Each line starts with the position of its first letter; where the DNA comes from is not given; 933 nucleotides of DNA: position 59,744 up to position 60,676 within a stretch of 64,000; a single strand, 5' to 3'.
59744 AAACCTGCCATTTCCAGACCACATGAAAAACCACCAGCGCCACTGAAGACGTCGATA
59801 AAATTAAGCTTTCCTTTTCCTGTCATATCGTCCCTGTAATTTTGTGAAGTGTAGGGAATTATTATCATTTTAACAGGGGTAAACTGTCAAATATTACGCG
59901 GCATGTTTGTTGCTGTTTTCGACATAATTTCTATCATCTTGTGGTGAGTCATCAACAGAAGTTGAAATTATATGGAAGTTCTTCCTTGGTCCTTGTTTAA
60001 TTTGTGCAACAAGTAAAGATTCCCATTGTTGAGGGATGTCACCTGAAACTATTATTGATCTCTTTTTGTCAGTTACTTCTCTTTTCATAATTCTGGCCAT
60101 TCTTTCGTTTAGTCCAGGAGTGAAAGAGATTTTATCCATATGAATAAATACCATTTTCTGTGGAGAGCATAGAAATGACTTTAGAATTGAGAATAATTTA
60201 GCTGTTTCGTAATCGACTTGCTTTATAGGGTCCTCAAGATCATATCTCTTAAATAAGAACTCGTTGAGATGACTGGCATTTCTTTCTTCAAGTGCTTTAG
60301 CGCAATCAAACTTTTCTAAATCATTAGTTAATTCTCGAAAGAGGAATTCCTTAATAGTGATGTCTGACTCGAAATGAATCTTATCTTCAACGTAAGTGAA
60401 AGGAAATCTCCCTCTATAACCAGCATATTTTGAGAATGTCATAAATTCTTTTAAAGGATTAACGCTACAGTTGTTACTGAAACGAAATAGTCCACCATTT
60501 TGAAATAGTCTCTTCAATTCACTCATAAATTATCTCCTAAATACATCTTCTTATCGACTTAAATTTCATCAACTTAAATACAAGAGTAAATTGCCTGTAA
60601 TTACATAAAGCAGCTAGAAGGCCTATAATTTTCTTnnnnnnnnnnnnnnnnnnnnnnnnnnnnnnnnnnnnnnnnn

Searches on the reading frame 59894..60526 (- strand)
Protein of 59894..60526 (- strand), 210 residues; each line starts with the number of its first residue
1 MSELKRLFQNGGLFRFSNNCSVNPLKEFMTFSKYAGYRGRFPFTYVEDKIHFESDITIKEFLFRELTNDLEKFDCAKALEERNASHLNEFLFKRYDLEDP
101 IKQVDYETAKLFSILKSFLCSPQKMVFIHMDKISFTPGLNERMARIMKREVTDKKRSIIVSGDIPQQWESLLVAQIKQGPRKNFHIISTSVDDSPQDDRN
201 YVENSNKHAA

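Call 4: search_protein_families(library=pfam, proteins=[window:59894-60526:-], max_evalue=0.01)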
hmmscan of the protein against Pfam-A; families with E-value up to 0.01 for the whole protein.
window:59894-60526:- (210 aa): 0 families

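Call 5: search_protein_families(library=ncbifam, proteins=[window:59894-60526:-], max_evalue=0.01)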
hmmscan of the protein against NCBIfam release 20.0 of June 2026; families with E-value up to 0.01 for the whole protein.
window:59894-60526:- (210 aa): 0 families

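Call 43: search_solved_structures(query=A2, max_evalue=1, show_alignments=1)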
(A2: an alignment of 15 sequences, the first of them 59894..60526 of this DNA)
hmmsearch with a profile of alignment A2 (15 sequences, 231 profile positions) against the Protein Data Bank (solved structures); distinct sequences matched with E-value up to 1: 256 (the best 60 are shown).
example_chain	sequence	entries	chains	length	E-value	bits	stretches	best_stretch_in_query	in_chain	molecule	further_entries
6ha8_V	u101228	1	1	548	2.6e-08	37.1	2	96-228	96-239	Nucleotide-binding protein ExpZ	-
5yv5_A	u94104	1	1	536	2.1e-07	34.1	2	99-167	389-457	ATPase RIL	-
5lil_A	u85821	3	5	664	2.1e-07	34.1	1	43-170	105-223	Macrolide export ATP-binding/permease protein MacB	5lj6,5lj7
1yqt_A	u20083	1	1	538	2.4e-07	33.9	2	99-167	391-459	RNase l inhibitor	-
3j15_B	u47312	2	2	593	2.8e-07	33.7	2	99-167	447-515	ABC transporter ATP-binding protein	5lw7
3bk7_A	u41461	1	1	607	3e-07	33.6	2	99-167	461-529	ABC transporter ATP-binding protein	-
9ody_A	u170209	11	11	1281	1.1e-06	31.7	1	50-162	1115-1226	ATP-binding cassette, sub-family B (MDR/TAP), member 4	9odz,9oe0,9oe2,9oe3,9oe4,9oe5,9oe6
9oe1_A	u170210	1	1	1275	1.1e-06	31.7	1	50-162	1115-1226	ATP-binding cassette, sub-family B (MDR/TAP), member 4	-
9nfi_A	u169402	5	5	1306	1.1e-06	31.7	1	50-161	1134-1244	Permeability Glycoprotein (P-gp)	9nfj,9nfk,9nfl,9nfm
9ugg_A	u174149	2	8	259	1.5e-06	31.3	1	47-170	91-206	Lantibiotic ABC transporter ATP-binding protein PsdA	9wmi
3ozx_A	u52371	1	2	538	2.2e-06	30.7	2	81-163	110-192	RNase L inhibitor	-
4f4c_A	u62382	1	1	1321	3.5e-06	30.1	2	51-163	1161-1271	Multidrug resistance protein pgp-1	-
7p7q_0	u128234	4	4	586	3.5e-06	30.1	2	92-148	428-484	ARE-ABC-F family resistance factor PoxtA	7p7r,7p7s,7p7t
4yer_A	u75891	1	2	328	7.2e-06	29.1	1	92-170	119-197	ABC transporter ATP-binding protein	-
6tmf_d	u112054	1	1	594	8.1e-06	28.9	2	81-163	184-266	ATPase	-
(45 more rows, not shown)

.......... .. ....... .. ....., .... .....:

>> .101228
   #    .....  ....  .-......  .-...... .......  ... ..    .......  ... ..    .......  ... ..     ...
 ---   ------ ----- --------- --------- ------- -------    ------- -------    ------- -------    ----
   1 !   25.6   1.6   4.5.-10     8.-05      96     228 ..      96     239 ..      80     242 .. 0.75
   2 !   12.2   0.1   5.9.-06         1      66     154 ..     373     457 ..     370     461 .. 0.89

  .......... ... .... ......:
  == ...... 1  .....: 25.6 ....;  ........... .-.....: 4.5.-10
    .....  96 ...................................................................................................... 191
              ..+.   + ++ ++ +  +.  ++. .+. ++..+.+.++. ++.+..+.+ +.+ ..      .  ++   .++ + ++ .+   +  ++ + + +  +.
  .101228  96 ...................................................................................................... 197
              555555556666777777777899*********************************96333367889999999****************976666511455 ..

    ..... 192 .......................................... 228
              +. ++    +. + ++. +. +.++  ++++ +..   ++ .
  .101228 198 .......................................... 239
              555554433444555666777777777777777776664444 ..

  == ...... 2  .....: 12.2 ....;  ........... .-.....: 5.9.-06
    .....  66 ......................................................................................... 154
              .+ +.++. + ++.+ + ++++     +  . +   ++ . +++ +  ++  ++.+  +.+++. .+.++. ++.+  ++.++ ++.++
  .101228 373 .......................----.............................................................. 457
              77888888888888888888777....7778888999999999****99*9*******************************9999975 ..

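Call 44: search_protein_families(library=pfam, alignment_id=A2, max_evalue=1)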
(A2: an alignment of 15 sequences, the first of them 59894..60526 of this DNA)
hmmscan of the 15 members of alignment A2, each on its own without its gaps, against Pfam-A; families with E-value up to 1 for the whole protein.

A. member 1, window:59894-60526:- (210 aa): 0 families

B. families by the number of members that match (of 15 scanned): 8 families
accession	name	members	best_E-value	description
PF00005.33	ABC_tran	2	0.01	ABC transporter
PF13304.12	AAA_21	1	0.026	AAA domain, putative AbiEii toxin, Type IV TA system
PF06395.16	CDC24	1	0.062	CDC24 Calponin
PF02438.21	Adeno_100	1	0.067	Late 100kD protein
PF02212.23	GED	1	0.082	Dynamin GTPase effector domain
PF05851.16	Lentivirus_VIF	1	0.1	Lentivirus virion infectivity factor (VIF)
PF06194.16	Phage_Orf51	1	0.12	Phage Conserved Open Reading Frame 51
PF14674.12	FANCI_S1-cap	1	0.26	FANCI solenoid 1 cap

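Call 66: find_homologous_proteins(query=A2, max_evalue=0.001)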
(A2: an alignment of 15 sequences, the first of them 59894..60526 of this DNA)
Query A2 (15 sequences) (210 aa, profile of the alignment): 9 proteins with E <= 0.001 among 2827 candidates.
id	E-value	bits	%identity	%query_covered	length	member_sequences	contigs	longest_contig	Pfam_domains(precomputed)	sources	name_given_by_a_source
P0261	1.5e-57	213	100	100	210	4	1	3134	-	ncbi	-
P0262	1.8e-57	213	61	100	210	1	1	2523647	-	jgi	jgi:hypothetical protein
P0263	1.9e-55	206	26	28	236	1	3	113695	-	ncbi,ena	-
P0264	1.5e-52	197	20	84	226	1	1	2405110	-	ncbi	-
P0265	8.0e-51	191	26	22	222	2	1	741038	-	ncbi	-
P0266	1.5e-46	177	57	100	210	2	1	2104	-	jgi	jgi:hypothetical protein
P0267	3.8e-42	163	56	100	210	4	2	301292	-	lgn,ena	-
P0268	1.3e-39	154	29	25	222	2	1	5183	-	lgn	-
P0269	2.6e-37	147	39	9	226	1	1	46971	-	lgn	-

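Call 72: predict_structure(alignment_id=A4)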
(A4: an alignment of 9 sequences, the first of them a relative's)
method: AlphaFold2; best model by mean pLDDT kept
length: 210 residues; sequences in the alignment: 9
mean_pLDDT: 73.5   pTM: 0.71
mean pLDDT of the five models: 73.5, 69.7, 69.3, 67.9, 67.3
residues with pLDDT >= 90: 29; 70-90: 111; 50-70: 41; < 50: 29
segments of 3 or more residues with pLDDT < 50: 92-99, 191-210
pLDDT, mean of each block of 10 residues (from residue 1): 78 88 84 80 79 71 68 60 60 50 74 84 87 82 89 91 89 90 80 32 29
secondary structure, 60 per line:
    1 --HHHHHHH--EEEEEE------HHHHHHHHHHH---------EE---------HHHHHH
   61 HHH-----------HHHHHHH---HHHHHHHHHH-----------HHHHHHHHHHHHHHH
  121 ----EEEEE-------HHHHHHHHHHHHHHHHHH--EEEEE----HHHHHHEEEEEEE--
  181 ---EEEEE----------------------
elements in order: H3-9 E12-17 H24-34 H55-63 H75-81 H85-94 H106-120 E125-129 H137-154 E157-161 H166-171 E172-178 E184-188

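Call 74: fold_search(model_id=the predicted structure, library=pdb)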
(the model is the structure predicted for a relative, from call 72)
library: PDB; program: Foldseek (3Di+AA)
matches with E <= 10: 1358; with E <= 0.001: 66
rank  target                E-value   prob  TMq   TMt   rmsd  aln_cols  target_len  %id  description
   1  6xji_C                3.6e-05  1.00  0.60  0.45   5.0       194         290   11  PmtCD ABC exporter at C1 symmetry (released 2020-10-14)
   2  8eeb_A                3.6e-05  1.00  0.55  0.08   5.6       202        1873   15  Cryo-EM structure of human ABCA7 in Digitonin (released 2022-12-21)
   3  6xjh_C                4.4e-05  1.00  0.60  0.58   5.1       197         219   11  PmtCD ABC exporter without the basket domain at C2 symmetry (released 2020-10-14)
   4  6tqe_A                7.6e-05  1.00  0.52  0.21   5.8       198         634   11  The structure of ABC transporter Rv1819c without addition of substrate (released 2020-04-01)
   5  8edw_A                1.1e-04  1.00  0.55  0.08   5.5       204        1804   14  Cryo-EM Structure of human ABCA7 in BPL/Ch Nanodiscs (released 2022-12-21)
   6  7vx8_A                1.1e-04  1.00  0.51  0.23   6.1       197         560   10  Cryo-EM structure of ATP-bound human very long-chain fatty acid ABC transporter ABCD1 (released 2022-05-18)
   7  1ji0                  1.2e-04  1.00  0.49  0.44   5.5       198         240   13  Crystal Structure Analysis of the ABC transporter from Thermotoga maritima (released 2002-08-14)
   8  8ee6_A                1.3e-04  1.00  0.55  0.08   5.6       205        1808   15  Cryo-EM Structure of human ABCA7 in PE/Ch nanodiscs (released 2022-12-21)
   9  8y5f_A                1.3e-04  1.00  0.50  0.32   5.9       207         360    8  Cryo-EM structure of E.coli spermidine transporter PotABC (released 2024-10-09)
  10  4p33_A                1.6e-04  1.00  0.49  0.44   6.3       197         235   10  Crystal structure of E. coli LptB-E163Q in complex with ATP-sodium (released 2014-03-26)
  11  7zec_C                1.6e-04  1.00  0.52  0.23   5.4       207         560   11  IF(heme/confined) conformation of CydDC in ATP(CydD) bound state (Dataset-15) (released 2023-04-19)
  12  6vxf_A                1.9e-04  1.00  0.49  0.22   6.0       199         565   14  Structure of apo-closed ABCG2 (released 2020-05-13)
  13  7ojh_A                1.9e-04  1.00  0.46  0.20   6.4       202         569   12  ABCG2 topotecan turnover-1 state (released 2021-07-21)
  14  7oji_A                2.0e-04  1.00  0.51  0.22   6.2       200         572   15  ABCG2 topotecan turnover-2 state (released 2021-07-21)
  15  7ocy_A                2.0e-04  1.00  0.48  0.22   6.3       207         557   12  Enterococcus faecalis EfrCD in complex with a nanobody (released 2022-05-18)
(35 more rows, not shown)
